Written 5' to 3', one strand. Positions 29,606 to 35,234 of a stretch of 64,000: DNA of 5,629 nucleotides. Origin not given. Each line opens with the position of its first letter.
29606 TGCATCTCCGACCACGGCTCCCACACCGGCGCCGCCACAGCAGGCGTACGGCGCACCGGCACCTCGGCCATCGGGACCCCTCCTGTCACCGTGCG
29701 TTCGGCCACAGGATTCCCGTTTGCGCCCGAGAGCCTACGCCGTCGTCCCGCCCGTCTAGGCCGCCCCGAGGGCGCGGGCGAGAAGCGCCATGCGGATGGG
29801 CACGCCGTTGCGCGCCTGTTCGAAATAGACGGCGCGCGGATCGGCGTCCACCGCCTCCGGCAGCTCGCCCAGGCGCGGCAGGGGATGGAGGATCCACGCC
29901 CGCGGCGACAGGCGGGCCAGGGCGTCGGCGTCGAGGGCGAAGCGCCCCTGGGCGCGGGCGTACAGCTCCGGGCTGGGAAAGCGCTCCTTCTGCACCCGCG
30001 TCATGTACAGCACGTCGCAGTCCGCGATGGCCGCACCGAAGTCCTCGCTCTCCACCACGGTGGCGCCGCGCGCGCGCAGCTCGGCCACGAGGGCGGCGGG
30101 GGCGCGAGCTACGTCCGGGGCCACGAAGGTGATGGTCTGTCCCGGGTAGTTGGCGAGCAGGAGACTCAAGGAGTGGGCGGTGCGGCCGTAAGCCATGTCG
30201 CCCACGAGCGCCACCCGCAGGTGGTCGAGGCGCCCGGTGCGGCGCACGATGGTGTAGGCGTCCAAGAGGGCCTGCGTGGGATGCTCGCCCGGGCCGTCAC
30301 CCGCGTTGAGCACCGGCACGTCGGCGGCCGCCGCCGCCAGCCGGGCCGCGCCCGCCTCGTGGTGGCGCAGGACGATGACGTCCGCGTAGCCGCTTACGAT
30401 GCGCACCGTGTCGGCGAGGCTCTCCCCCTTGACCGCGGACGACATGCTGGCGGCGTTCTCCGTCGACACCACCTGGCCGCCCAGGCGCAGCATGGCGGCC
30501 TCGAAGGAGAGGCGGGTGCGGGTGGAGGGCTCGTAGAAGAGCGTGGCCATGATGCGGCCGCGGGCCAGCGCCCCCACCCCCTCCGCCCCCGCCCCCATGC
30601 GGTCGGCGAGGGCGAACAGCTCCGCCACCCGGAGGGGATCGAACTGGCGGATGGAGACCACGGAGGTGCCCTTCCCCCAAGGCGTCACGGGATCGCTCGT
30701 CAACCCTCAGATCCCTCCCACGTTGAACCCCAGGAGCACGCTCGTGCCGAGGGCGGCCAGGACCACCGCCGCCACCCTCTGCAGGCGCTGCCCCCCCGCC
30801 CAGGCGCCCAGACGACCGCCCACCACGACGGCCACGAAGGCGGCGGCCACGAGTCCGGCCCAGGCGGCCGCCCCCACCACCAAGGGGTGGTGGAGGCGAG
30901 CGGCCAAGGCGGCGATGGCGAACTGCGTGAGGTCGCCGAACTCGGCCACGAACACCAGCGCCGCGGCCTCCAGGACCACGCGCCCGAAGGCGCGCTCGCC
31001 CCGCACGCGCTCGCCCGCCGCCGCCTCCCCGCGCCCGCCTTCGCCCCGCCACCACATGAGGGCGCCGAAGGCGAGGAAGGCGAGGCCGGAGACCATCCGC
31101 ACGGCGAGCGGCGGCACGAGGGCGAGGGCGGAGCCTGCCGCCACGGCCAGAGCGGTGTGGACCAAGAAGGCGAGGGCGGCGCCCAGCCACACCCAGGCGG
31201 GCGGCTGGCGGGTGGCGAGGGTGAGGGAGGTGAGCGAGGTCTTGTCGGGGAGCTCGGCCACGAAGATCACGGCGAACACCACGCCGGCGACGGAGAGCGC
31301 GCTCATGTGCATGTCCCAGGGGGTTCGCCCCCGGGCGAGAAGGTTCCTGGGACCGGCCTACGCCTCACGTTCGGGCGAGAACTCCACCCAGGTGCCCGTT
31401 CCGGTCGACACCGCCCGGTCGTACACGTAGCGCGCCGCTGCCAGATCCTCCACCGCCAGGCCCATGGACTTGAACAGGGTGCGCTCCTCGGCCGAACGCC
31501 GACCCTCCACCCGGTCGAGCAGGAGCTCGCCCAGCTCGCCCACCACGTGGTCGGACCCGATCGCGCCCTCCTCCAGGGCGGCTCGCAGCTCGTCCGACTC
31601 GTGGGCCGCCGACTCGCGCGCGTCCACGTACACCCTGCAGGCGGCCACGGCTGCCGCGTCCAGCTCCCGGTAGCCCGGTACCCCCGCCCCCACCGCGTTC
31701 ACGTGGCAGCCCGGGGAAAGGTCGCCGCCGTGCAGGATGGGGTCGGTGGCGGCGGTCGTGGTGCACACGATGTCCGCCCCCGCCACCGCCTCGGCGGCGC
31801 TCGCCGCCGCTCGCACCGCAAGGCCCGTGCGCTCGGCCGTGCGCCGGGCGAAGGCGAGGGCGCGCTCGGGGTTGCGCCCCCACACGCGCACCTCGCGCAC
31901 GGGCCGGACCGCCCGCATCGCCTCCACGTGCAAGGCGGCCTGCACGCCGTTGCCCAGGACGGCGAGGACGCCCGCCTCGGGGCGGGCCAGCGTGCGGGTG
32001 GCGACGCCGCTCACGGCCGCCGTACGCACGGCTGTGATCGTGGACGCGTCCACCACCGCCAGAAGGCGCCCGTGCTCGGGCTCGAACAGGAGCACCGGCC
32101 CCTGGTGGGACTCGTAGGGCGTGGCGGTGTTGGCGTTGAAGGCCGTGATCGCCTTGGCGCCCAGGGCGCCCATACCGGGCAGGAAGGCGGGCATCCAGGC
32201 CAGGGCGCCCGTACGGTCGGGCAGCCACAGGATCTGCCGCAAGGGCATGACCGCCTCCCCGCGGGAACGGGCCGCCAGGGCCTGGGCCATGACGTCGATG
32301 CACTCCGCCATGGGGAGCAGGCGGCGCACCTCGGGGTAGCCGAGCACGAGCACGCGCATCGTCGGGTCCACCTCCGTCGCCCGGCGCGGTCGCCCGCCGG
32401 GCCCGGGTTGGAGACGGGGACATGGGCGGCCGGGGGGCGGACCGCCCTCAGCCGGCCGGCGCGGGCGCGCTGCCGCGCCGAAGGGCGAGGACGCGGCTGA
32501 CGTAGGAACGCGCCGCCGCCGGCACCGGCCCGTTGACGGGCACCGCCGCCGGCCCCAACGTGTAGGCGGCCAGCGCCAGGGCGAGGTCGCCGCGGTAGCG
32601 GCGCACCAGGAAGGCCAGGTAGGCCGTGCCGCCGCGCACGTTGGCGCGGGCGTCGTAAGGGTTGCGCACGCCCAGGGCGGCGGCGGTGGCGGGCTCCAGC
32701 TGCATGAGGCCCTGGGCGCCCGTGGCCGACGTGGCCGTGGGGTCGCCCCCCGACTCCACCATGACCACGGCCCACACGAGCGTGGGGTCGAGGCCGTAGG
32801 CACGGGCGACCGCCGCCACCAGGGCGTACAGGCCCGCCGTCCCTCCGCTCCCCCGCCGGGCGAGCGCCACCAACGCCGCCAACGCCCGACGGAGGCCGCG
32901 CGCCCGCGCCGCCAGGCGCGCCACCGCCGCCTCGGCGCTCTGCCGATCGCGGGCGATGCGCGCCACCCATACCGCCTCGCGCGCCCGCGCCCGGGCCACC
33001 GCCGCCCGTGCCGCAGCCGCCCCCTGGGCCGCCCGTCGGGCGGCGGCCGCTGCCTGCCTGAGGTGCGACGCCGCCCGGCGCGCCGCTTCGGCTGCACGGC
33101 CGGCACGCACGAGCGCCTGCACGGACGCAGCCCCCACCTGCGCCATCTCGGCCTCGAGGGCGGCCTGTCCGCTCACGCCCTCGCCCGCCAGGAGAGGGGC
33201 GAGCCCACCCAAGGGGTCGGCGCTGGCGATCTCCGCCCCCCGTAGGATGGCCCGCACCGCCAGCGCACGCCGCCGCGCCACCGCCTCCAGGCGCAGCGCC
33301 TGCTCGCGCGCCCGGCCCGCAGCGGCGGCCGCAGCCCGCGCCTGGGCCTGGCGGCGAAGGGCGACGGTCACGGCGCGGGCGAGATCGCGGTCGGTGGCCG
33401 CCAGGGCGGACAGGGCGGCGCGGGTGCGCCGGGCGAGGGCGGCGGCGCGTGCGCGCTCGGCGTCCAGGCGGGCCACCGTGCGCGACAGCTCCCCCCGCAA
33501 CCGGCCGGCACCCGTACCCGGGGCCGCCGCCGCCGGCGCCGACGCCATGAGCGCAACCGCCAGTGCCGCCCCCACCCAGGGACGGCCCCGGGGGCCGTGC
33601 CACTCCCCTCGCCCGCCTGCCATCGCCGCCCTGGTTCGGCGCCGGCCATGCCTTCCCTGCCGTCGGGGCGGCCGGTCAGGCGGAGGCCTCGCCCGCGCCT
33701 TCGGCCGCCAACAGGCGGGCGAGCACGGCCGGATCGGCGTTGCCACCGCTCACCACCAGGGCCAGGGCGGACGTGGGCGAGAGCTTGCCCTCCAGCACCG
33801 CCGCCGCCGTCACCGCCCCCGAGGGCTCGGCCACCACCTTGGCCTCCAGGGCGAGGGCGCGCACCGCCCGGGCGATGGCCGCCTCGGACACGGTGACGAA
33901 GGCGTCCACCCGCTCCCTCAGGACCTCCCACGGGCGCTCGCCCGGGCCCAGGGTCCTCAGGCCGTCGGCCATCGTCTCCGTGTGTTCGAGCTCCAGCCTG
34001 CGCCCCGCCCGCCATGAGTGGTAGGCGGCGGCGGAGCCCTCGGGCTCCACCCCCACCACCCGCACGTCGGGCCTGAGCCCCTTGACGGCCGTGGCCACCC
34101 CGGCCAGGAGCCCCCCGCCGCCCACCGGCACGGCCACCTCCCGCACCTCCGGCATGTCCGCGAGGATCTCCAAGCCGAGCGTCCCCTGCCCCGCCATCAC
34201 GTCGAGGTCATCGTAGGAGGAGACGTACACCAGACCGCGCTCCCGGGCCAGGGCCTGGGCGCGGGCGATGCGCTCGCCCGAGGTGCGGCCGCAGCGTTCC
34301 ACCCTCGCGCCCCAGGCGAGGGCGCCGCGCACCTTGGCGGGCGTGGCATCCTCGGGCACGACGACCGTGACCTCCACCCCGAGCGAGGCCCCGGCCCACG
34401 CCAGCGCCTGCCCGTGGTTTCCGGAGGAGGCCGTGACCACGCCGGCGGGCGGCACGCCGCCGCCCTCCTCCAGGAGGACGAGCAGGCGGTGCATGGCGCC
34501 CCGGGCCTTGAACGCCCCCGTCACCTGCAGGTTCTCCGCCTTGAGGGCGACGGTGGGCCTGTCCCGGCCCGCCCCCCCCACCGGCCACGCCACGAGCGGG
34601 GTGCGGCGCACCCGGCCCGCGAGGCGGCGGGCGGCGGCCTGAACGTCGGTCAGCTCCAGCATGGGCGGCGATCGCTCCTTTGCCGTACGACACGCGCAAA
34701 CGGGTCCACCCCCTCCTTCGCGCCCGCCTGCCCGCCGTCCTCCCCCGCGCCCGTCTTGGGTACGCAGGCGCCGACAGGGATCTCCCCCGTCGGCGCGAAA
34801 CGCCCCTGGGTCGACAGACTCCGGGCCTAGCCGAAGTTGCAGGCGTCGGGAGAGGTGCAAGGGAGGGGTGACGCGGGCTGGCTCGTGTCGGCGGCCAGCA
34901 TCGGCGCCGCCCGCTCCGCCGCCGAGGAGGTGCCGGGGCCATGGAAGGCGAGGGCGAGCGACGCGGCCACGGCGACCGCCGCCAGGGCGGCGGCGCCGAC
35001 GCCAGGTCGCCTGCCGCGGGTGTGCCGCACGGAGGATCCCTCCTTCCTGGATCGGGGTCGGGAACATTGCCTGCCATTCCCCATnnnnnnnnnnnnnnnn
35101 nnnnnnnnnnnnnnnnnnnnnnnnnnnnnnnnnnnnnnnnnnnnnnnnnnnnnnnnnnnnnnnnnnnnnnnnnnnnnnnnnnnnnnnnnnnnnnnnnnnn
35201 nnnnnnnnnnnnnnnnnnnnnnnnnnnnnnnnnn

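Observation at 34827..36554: Divergent pair: TPR-like repeat protein and a small secreted 2-Cys peptide precursor with strong RBS (candidate peptide-signalling module)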

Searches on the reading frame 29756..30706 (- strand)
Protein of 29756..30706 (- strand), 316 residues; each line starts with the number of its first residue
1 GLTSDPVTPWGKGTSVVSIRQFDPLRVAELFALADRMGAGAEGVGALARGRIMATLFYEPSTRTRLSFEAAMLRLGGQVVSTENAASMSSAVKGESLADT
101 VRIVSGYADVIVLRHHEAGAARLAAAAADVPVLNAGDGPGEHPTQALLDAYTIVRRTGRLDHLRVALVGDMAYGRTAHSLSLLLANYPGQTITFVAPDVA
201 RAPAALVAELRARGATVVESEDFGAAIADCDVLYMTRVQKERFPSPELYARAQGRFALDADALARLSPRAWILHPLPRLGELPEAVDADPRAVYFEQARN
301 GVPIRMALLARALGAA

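Call 28: search_protein_families(library=pfam, proteins=[window:29756-30706:-], max_evalue=0.00001)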
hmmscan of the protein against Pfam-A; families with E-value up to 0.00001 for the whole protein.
window:29756-30706:- (316 aa): 2 families
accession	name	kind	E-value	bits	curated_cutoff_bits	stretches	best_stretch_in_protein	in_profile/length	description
PF02729.26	OTCace_N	-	6.7e-43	146.7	29.9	1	16-153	3-146/148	Aspartate/ornithine carbamoyltransferase, carbamoyl-P binding domain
PF00185.30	OTCace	-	1.1e-25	91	29.4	1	163-310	3-155/157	Aspartate/ornithine carbamoyltransferase, Asp/Orn binding domain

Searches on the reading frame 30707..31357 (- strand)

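Call 28: search_protein_families(library=pfam, proteins=[window:30707-31357:-], max_evalue=0.00001)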
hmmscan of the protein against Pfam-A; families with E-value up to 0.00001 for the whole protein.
window:30707-31357:- (216 aa): 1 family
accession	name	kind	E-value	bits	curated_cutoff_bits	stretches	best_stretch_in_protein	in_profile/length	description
PF01169.24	GDT1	-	2.4e-31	108.3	27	2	27-98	3-75/75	Divalent cation/proton antiporter GDT1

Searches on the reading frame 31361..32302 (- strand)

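Call 28: search_protein_families(library=pfam, proteins=[window:31361-32302:-], max_evalue=0.00001)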
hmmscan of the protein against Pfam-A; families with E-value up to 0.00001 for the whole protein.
window:31361-32302:- (314 aa): 2 families
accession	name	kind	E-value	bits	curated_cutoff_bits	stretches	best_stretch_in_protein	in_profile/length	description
PF02423.21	OCD_Mu_crystall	-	1.2e-77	261.5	24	1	2-300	21-313/314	Ornithine cyclodeaminase/mu-crystallin family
PF01488.26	Shikimate_DH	-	2.9e-07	31.1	24.3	1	113-196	15-96/138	Shikimate / quinate 5-dehydrogenase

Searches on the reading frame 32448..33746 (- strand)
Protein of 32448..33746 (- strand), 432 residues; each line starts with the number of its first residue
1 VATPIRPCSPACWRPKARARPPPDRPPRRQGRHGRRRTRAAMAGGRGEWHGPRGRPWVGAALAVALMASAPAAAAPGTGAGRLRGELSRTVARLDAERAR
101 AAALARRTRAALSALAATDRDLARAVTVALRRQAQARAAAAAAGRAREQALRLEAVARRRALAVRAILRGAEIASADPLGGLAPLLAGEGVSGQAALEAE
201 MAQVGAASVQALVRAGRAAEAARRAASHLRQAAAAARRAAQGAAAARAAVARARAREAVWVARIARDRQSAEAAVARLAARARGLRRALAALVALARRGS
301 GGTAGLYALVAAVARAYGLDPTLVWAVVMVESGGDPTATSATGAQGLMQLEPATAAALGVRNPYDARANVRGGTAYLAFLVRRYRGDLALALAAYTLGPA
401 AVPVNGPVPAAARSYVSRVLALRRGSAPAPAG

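Call 4: search_protein_families(library=pfam, proteins=[window:32448-33746:-], max_evalue=0.1)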
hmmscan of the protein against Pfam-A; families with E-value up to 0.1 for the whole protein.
window:32448-33746:- (432 aa): 1 family
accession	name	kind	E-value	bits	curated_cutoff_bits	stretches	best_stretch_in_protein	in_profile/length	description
PF01464.25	SLT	-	3.9e-21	75.2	21.3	1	312-402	5-101/117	Transglycosylase SLT domain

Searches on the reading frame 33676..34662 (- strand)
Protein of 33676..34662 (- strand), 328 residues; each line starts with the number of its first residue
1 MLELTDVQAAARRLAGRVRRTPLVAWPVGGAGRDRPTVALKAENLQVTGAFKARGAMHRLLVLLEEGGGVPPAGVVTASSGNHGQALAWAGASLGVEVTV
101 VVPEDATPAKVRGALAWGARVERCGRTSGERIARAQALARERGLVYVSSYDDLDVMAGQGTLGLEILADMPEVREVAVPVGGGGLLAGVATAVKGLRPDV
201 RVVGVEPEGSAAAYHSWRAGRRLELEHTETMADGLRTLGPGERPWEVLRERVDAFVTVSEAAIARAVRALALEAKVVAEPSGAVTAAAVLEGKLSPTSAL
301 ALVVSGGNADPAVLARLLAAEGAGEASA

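Call 4: search_protein_families(library=pfam, proteins=[window:33676-34662:-], max_evalue=0.1)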
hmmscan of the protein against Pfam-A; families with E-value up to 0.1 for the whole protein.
window:33676-34662:- (328 aa): 2 families
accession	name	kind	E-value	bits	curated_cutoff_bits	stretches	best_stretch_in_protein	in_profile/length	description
PF00291.31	PALP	-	2e-79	267.4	35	1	17-306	4-295/295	Pyridoxal-phosphate dependent enzyme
PF13439.12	Glyco_transf_4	-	0.018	15.5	28.5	0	85-128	9-50/170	Glycosyltransferase Family 4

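Call 6: find_encoding_contigs(protein=window:33676-34662:-, flank=6000, max_places=6)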
Protein window:33676-34662:- (328 aa): 1 contig read that carries it; 1 place shown.
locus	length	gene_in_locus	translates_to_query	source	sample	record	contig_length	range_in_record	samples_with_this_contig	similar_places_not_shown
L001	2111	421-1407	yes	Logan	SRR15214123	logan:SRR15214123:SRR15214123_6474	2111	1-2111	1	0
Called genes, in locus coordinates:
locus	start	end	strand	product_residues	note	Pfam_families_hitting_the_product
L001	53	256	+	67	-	-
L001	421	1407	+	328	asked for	PF00291:PALP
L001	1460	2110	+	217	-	?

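Call 55: search_protein_families(library=ncbifam, proteins=[window:33679-34662:-], max_evalue=0.01)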
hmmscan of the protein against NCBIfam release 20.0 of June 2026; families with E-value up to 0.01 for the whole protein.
window:33679-34662:- (328 aa): 40 families (the best 25 are shown)
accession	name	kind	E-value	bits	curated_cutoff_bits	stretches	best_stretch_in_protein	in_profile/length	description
TIGR01127.1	ilvA_1Cterm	equivalog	4.1e-83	279.5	378.75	1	38-319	17-296/380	threonine ammonia-lyase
NF005600.0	PRK07334.1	equivalog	8.4e-76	255.2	496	1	1-319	9-322/408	threonine ammonia-lyase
NF006389.0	PRK08638.1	equivalog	2e-73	247.2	453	1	2-311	9-317/333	bifunctional threonine ammonia-lyase/L-serine ammonia-lyase TdcB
NF005680.0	PRK07476.1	equivalog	6.2e-73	245.6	413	1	2-320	5-322/326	hydroxyectoine utilization dehydratase EutB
NF005454.0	PRK07048.1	equivalog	6.4e-73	245.7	452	1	4-320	9-322/324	threo-3-hydroxy-L-aspartate ammonia-lyase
NF006094.0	PRK08246.1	subfamily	1.2e-72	244.9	331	1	4-314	7-309/310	serine/threonine dehydratase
NF005292.0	PRK06815.1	equivalog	3.1e-68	230.2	371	1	5-308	6-307/320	threonine/serine dehydratase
TIGR02991.1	ectoine_eutB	equivalog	8e-68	228.7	413.35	1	4-318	3-315/317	hydroxyectoine utilization dehydratase EutB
NF006674.0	PRK09224.1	subfamily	1.2e-60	205.7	577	1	36-308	40-313/508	threonine ammonia-lyase IlvA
NF045641.2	BHydaspDhtseBhcB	equivalog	4.4e-60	203.4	550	1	4-310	4-306/312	beta-hydroxyaspartate dehydratase BhcB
NF009130.0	PRK12483.1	subfamily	2e-59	201.6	801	1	36-289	52-303/521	threonine ammonia-lyase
NF006390.0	PRK08639.1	equivalog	6.4e-56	190.1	421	1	3-310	8-316/418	threonine ammonia-lyase IlvA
TIGR01124.1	ilvA_2Cterm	equivalog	6.5e-56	189.9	411.3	1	33-289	29-283/499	threonine ammonia-lyase, biosynthetic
NF005147.0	PRK06608.1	equivalog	1.8e-55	188.1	380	1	4-318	8-320/339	serine/threonine dehydratase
NF006455.0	PRK08813.1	equivalog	1.5e-53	182.4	489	1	5-319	24-320/374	threonine dehydratase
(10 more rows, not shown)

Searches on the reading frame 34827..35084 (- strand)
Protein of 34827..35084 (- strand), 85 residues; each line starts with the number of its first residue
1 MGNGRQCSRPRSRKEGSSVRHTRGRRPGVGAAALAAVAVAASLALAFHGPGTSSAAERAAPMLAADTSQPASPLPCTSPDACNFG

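Call 4: search_protein_families(library=pfam, proteins=[window:34827-35084:-], max_evalue=0.1)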
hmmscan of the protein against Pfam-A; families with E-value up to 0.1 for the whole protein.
window:34827-35084:- (85 aa): 0 families

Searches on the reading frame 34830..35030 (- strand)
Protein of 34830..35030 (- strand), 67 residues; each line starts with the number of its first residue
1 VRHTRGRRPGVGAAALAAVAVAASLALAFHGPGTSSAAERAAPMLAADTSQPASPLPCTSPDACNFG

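Call 33: find_homologous_proteins(query=A3, max_evalue=0.01)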
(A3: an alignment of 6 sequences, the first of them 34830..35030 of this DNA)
Query A3 (6 sequences) (67 aa, profile of the alignment): 5 proteins with E <= 0.01 among 8000 candidates.
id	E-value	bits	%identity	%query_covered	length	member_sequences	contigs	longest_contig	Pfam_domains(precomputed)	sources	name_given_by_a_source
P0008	7.7e-34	134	46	36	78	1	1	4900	-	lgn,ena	-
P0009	9.3e-32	127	39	67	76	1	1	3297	-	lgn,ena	-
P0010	1.2e-29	120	45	57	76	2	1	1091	-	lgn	-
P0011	1.7e-28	116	46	36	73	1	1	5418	-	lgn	-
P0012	8.0e-23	98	99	100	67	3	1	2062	-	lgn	-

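Call 55: search_protein_families(library=ncbifam, proteins=[window:34830-35030:-], max_evalue=0.01)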
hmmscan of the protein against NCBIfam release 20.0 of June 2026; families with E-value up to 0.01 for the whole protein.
window:34830-35030:- (67 aa): 0 families
